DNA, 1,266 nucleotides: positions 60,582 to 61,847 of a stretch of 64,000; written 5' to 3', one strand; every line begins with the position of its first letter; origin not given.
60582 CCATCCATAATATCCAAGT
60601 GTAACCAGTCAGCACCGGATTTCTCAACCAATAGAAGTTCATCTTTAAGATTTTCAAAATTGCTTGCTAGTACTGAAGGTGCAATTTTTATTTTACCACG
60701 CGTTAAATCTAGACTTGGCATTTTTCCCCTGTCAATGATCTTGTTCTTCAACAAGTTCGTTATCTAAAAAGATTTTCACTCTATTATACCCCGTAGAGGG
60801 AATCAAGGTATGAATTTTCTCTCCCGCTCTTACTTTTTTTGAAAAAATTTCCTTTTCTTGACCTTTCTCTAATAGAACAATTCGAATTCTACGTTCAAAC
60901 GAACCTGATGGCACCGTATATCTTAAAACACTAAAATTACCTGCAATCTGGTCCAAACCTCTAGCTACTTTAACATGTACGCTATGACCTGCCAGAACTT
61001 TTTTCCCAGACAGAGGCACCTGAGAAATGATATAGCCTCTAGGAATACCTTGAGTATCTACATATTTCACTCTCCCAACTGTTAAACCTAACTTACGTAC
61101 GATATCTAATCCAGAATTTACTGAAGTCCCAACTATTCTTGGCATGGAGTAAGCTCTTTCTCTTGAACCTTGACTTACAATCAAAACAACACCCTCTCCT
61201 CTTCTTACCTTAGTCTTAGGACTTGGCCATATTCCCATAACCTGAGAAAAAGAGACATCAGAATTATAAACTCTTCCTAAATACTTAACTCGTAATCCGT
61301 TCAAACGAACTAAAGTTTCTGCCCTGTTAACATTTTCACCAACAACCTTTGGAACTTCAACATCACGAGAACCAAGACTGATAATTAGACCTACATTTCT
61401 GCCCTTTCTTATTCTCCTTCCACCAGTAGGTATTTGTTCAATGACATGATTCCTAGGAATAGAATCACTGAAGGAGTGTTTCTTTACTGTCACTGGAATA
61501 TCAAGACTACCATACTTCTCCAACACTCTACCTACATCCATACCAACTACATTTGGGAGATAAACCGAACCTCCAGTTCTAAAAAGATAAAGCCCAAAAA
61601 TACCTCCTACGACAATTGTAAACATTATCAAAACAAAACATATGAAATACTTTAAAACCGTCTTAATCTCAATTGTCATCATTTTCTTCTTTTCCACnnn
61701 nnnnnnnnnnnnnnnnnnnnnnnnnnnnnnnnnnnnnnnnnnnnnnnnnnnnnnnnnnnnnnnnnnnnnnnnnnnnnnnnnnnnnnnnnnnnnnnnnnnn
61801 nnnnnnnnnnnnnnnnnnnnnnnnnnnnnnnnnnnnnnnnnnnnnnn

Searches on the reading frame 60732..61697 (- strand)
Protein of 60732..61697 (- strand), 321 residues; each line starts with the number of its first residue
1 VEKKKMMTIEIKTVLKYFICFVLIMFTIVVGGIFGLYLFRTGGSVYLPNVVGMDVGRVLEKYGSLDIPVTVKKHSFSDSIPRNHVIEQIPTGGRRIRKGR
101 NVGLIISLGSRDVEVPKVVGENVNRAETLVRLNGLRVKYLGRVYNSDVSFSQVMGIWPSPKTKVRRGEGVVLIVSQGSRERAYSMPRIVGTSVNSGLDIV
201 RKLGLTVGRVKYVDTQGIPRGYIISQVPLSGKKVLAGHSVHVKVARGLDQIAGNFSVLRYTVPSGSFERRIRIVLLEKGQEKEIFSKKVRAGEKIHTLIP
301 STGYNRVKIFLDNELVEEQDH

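Call 22: search_protein_families(library=pfam, proteins=[window:60732-61697:-], max_evalue=0.00001)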
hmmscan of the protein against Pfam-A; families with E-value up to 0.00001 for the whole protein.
window:60732-61697:- (321 aa): 1 family
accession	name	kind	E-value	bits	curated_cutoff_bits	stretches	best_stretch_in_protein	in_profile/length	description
PF03793.24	PASTA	-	5.6e-29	100.3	23.2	3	45-107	1-63/64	PASTA domain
